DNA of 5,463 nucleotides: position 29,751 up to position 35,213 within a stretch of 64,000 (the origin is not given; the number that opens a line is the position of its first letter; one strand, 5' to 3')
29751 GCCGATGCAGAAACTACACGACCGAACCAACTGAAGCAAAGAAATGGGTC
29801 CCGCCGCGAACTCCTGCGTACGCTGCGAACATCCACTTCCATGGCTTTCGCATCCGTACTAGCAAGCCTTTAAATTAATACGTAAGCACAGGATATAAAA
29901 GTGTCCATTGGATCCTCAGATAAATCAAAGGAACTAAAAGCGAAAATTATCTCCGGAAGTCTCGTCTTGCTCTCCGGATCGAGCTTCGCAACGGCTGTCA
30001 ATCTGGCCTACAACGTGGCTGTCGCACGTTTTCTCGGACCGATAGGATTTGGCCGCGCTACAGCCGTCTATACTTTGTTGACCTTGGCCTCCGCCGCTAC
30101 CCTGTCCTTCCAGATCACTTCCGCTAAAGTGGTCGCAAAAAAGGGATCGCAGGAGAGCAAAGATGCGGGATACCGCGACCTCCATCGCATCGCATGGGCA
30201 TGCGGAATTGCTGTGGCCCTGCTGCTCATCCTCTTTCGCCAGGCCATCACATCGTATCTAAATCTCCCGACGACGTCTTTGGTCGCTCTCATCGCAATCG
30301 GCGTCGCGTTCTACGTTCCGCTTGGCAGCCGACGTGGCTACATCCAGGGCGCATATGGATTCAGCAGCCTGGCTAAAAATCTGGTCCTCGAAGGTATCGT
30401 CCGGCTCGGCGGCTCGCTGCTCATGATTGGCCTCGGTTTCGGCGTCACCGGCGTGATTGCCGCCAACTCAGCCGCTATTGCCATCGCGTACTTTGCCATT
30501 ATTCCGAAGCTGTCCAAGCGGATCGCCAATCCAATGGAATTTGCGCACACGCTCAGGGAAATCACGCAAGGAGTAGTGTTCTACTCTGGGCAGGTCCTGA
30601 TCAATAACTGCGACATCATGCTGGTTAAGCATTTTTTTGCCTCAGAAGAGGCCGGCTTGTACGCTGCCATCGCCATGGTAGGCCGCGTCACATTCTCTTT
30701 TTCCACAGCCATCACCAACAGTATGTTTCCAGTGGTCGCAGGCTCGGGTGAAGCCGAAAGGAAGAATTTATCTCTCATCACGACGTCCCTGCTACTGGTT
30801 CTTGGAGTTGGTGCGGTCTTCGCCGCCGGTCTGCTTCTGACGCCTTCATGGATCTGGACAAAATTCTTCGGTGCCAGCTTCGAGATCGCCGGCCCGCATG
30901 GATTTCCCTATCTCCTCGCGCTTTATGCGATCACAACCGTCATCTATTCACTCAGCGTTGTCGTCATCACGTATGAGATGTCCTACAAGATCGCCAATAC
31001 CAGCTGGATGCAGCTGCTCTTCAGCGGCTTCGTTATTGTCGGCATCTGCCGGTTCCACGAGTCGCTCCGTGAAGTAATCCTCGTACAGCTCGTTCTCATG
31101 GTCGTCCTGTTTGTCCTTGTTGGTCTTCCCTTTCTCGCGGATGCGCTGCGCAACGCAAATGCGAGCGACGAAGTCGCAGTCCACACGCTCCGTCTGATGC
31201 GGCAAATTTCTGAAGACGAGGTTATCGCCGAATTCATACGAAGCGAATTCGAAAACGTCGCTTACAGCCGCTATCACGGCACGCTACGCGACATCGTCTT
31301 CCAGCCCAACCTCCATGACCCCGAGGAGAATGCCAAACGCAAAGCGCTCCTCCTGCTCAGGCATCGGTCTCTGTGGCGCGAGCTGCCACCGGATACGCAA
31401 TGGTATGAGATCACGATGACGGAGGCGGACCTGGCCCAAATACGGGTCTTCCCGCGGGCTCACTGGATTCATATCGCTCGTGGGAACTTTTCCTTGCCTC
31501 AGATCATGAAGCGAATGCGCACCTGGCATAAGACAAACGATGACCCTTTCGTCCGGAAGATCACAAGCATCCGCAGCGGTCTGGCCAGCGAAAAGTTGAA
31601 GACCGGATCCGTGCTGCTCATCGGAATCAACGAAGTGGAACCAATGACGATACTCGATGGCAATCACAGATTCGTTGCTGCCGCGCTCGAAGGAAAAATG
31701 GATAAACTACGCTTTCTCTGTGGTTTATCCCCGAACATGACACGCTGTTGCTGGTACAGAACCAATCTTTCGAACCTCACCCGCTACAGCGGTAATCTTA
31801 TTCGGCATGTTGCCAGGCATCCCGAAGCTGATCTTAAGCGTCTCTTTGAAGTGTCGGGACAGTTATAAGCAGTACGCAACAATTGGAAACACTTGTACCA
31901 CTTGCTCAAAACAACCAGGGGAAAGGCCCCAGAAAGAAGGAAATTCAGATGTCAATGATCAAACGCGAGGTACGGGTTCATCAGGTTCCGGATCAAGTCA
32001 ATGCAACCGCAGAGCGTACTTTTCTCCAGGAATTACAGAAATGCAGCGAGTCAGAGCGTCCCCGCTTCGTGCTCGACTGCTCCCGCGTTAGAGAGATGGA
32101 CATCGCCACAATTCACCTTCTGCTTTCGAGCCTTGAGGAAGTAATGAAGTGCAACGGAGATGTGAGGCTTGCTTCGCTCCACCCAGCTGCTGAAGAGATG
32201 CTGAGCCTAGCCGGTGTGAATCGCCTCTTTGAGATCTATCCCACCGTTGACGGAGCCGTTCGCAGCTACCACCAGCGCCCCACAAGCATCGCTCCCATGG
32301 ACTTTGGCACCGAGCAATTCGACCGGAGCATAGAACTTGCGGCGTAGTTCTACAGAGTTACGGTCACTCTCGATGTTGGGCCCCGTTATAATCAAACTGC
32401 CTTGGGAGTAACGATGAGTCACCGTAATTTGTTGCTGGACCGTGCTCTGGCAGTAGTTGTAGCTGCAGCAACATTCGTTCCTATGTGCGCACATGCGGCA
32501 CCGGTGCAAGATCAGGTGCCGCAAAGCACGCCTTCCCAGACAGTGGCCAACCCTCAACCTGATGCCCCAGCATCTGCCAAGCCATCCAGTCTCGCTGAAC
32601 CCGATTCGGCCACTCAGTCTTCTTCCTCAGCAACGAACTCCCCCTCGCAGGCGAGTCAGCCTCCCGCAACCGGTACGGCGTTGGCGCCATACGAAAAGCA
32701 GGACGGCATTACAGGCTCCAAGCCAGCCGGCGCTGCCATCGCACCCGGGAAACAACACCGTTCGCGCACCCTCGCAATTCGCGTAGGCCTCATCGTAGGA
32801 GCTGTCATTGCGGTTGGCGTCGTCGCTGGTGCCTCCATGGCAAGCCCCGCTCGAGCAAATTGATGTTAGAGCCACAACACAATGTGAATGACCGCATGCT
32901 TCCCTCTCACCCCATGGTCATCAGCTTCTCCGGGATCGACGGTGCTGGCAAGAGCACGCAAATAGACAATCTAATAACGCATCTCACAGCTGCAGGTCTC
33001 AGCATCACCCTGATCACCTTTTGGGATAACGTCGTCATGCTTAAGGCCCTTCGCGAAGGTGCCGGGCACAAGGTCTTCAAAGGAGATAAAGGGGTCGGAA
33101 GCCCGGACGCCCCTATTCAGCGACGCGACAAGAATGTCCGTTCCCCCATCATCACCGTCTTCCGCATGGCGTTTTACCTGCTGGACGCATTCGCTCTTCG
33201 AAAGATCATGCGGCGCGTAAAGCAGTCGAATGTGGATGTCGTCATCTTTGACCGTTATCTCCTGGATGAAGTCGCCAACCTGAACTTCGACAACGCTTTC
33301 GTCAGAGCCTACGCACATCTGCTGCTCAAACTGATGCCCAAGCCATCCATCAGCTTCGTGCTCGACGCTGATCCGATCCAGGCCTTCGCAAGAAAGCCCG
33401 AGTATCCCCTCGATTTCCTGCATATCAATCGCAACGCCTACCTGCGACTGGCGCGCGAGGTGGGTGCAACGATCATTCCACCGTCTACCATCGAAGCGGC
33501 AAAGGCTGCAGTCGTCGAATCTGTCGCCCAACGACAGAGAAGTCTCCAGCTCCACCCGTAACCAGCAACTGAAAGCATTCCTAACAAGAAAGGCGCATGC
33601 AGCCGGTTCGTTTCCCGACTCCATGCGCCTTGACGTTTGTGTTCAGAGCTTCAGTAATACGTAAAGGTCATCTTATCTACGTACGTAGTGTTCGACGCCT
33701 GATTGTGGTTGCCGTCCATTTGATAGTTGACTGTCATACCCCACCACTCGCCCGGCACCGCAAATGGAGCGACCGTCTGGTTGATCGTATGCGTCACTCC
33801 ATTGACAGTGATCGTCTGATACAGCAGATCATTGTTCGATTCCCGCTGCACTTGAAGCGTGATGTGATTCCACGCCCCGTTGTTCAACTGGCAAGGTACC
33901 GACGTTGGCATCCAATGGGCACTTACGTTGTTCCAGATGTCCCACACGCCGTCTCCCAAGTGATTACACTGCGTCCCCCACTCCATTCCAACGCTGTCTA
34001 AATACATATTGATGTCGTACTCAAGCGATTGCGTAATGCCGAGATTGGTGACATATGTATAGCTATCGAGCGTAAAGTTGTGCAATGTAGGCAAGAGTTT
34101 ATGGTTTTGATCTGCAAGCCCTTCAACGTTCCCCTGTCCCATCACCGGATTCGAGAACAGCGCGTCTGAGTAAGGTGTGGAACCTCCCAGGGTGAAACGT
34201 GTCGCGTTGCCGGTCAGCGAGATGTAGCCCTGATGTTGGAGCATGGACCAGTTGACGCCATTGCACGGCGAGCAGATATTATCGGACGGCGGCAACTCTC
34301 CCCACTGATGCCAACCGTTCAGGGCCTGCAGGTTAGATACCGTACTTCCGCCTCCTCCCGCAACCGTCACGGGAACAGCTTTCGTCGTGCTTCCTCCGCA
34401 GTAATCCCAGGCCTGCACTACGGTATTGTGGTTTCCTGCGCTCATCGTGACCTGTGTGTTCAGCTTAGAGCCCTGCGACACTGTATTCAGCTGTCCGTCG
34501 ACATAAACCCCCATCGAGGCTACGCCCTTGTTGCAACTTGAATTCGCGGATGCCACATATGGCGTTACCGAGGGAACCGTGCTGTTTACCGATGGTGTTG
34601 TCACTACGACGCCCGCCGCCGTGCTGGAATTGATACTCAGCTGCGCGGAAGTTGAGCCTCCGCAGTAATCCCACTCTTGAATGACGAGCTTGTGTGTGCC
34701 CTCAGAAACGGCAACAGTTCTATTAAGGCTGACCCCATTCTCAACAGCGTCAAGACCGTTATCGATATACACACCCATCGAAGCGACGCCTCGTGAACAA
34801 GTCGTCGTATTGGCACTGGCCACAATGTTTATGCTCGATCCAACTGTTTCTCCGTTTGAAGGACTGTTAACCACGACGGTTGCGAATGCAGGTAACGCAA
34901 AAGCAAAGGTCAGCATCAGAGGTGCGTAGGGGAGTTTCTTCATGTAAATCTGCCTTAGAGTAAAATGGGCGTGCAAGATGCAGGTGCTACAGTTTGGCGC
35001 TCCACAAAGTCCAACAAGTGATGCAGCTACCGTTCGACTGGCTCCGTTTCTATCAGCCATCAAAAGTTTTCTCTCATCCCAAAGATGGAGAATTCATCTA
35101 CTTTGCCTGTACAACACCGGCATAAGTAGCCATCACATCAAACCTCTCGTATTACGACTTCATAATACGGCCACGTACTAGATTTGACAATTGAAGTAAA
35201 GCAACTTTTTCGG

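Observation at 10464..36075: Candidate undescribed surface-polysaccharide assembly, tailoring and export system (~25 kb, 18 genes)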

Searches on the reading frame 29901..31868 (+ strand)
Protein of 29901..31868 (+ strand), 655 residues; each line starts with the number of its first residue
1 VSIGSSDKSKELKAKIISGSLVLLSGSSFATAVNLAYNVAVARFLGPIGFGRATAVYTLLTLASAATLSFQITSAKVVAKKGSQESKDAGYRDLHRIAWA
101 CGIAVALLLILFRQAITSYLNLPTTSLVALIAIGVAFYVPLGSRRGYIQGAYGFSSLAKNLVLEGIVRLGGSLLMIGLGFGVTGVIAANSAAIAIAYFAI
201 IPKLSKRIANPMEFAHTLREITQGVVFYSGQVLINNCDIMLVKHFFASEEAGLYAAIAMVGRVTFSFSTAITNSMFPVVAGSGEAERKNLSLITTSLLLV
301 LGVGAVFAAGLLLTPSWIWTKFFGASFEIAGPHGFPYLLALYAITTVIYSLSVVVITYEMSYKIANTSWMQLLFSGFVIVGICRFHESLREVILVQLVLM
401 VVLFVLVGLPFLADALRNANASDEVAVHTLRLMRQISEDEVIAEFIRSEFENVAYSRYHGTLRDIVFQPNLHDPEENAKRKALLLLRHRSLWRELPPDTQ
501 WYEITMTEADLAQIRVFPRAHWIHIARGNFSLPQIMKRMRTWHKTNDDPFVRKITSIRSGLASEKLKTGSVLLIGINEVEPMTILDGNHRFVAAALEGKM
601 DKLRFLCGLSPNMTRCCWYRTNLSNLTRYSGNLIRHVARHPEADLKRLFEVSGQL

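Call 4: search_protein_families(library=pfam, proteins=[window:29901-31868:+], max_evalue=0.01)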
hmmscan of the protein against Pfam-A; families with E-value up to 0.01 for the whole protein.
window:29901-31868:+ (655 aa): 0 families

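Call 6: search_protein_families(library=ncbifam, proteins=[window:29901-31868:+], max_evalue=0.01)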
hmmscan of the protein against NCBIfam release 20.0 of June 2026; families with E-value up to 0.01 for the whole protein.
window:29901-31868:+ (655 aa): 0 families

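Call 8: search_protein_families(library=pfam, proteins=[window:29901-31868:+], max_evalue=10)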
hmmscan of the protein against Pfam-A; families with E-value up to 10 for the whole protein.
window:29901-31868:+ (655 aa): 1 family
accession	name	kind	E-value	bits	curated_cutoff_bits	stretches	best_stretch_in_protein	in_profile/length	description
PF05952.17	ComX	-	0.16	12.3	25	1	564-586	17-39/55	Bacillus competence pheromone ComX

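Call 10: search_solved_structures(query=window:29901-31868:+, max_evalue=10)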
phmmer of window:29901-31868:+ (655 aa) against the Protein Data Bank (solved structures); distinct sequences matched with E-value up to 10: 1.
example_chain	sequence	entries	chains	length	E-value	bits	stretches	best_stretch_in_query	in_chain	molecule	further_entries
8zw9_A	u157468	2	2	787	0.89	11.1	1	501-616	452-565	Disease resistance protein ADR1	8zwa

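Call 14: find_homologous_proteins(query=window:29901-31868:+)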
Query window:29901-31868:+ (655 aa): 3398 proteins with E <= 0.001 among 8000 candidates; the best 120 are listed.
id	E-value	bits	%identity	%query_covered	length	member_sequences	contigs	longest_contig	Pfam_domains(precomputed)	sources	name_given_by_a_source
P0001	0.0e+0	1437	100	100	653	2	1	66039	-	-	-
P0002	0.0e+0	1214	82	100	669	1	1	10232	-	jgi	jgi:O-antigen/teichoic acid export membrane protein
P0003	0.0e+0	1209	83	100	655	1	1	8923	-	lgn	-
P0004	0.0e+0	1168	79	100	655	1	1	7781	-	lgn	-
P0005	0.0e+0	1166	79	99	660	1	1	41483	-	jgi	jgi:O-antigen/teichoic acid export membrane protein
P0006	0.0e+0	1051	72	99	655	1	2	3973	-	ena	-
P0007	0.0e+0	1046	71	99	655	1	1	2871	-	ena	-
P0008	0.0e+0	1045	71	99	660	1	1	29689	-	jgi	jgi:O-antigen/teichoic acid export membrane protein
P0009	0.0e+0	1039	71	99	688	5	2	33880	-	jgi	jgi:O-antigen/teichoic acid export membrane protein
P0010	0.0e+0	1037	70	100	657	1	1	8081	-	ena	-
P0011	0.0e+0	1035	71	98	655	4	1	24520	-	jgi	jgi:O-antigen/teichoic acid export membrane protein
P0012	0.0e+0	1034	70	99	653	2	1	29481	-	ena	-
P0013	0.0e+0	1034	71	98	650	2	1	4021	-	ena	-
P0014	0.0e+0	1033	70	99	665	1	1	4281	-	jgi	jgi:O-antigen/teichoic acid export membrane protein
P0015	0.0e+0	1033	71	98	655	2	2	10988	-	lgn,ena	-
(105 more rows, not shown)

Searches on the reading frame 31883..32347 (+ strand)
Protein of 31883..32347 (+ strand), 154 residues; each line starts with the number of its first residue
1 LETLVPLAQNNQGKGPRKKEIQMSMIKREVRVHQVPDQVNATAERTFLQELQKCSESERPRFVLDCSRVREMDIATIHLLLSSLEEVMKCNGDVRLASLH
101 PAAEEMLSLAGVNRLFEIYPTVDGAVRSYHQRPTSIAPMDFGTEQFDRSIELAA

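Call 4: search_protein_families(library=pfam, proteins=[window:31883-32347:+], max_evalue=0.01)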
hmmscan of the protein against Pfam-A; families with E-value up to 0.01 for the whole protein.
window:31883-32347:+ (154 aa): 2 families
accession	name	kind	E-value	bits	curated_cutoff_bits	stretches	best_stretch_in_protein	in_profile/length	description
PF01740.26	STAS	-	6.3e-13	48.9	22.6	1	32-125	12-106/106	STAS domain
PF13466.11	STAS_2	-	7.5e-08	32.9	29.2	1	45-112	13-79/80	STAS domain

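Call 6: search_protein_families(library=ncbifam, proteins=[window:31883-32347:+], max_evalue=0.01)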
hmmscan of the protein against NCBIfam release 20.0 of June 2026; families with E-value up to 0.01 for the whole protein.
window:31883-32347:+ (154 aa): 2 families
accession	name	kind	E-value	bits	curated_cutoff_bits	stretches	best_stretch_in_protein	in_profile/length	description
TIGR00377.1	ant_ant_sig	superfamily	7.4e-12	45.1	53.45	1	34-123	17-107/108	anti-sigma factor antagonist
TIGR02886.1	spore_II_AA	equivalog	0.00017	21.5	114.75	1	53-124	33-104/106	anti-sigma F factor antagonist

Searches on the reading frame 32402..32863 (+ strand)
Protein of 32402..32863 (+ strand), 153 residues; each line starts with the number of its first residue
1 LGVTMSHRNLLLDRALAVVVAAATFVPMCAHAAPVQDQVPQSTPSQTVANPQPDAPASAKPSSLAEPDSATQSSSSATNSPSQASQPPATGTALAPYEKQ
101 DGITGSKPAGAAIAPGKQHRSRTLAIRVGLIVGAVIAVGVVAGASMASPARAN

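Call 4: search_protein_families(library=pfam, proteins=[window:32402-32863:+], max_evalue=0.01)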
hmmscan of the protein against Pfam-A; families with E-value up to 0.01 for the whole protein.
window:32402-32863:+ (153 aa): 0 families

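Call 6: search_protein_families(library=ncbifam, proteins=[window:32402-32863:+], max_evalue=0.01)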
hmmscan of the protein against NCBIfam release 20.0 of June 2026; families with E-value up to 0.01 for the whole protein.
window:32402-32863:+ (153 aa): 1 family
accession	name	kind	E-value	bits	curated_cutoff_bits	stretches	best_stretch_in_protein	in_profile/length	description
NF033761.1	gliding_GltJ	equivalog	0.0053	15.9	450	1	29-145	279-390/671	adventurous gliding motility protein GltJ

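Call 8: search_protein_families(library=pfam, proteins=[window:32402-32863:+], max_evalue=10)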
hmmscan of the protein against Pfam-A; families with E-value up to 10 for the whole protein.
window:32402-32863:+ (153 aa): 3 families
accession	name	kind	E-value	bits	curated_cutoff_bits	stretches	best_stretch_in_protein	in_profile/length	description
PF20397.3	DUF6690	-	0.21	11.5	27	1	15-91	6-83/245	Family of unknown function (DUF6690)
PF05808.16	Podoplanin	-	0.89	10.3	30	1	55-143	40-121/135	Podoplanin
PF19439.4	CLEC16A_C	-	2.9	6.7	22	1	35-90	636-690/767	CLEC16A C-terminal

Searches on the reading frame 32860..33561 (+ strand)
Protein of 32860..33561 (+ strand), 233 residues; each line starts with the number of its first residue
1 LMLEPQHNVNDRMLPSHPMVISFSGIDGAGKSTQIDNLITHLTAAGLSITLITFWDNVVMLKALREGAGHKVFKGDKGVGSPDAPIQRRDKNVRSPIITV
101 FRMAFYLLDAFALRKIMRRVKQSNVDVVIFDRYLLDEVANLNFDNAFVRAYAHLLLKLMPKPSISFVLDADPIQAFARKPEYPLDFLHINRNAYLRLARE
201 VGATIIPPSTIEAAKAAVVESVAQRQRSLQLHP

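Call 4: search_protein_families(library=pfam, proteins=[window:32860-33561:+], max_evalue=0.01)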
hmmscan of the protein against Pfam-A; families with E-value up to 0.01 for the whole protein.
window:32860-33561:+ (233 aa): 2 families
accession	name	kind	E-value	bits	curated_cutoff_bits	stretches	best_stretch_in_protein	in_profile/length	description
PF02223.23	Thymidylate_kin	-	8.6e-08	32.5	27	1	24-53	2-30/185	Thymidylate kinase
PF03308.22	MeaB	-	0.00075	19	23.1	1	19-52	34-67/273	Methylmalonyl Co-A mutase-associated GTPase MeaB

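Call 6: search_protein_families(library=ncbifam, proteins=[window:32860-33561:+], max_evalue=0.01)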
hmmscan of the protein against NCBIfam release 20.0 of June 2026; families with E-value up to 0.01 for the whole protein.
window:32860-33561:+ (233 aa): 7 families
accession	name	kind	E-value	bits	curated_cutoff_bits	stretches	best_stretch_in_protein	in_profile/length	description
NF005923.0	PRK07933.1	equivalog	2.4e-07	30.3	193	1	19-54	1-36/213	dTMP kinase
TIGR00041.1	DTMP_kinase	equivalog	6.5e-07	29.2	83.25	1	19-50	5-36/196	dTMP kinase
NF006746.0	PRK09270.1-5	subfamily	0.00039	19.4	250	0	10-53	13-56/210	nucleoside/nucleotide kinase family protein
TIGR00750.1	lao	equivalog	0.0015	17.7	240.75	1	19-53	35-69/300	methylmalonyl Co-A mutase-associated GTPase MeaB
NF006958.0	PRK09435.1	equivalog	0.0029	16.6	329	1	18-52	57-91/333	methylmalonyl Co-A mutase-associated GTPase MeaB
NF041053.1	CobW_rel_Se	equivalog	0.0052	16.5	180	1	20-52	3-35/195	CobW-related selenoprotein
TIGR00064.1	ftsY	equivalog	0.0079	15.5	260.7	0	12-51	73-112/279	signal recognition particle-docking protein FtsY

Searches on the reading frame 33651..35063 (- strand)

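Call 4: search_protein_families(library=pfam, proteins=[window:33651-35063:-], max_evalue=0.01)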
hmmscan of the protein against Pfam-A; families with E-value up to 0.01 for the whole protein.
window:33651-35063:- (470 aa): 1 family
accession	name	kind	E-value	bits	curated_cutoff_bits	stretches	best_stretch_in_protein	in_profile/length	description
PF17957.7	Big_7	-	9.8e-06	26.6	24.1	1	62-126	2-68/70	Bacterial Ig domain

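Call 6: search_protein_families(library=ncbifam, proteins=[window:33651-35063:-], max_evalue=0.01)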
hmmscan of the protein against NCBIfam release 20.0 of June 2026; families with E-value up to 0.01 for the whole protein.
window:33651-35063:- (470 aa): 1 family
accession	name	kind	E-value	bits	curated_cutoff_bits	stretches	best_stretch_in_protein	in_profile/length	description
NF033707.1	T9SS_sortase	equivalog_domain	0.0026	15.5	420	0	192-246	946-1000/1095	type IX secretion system sortase PorU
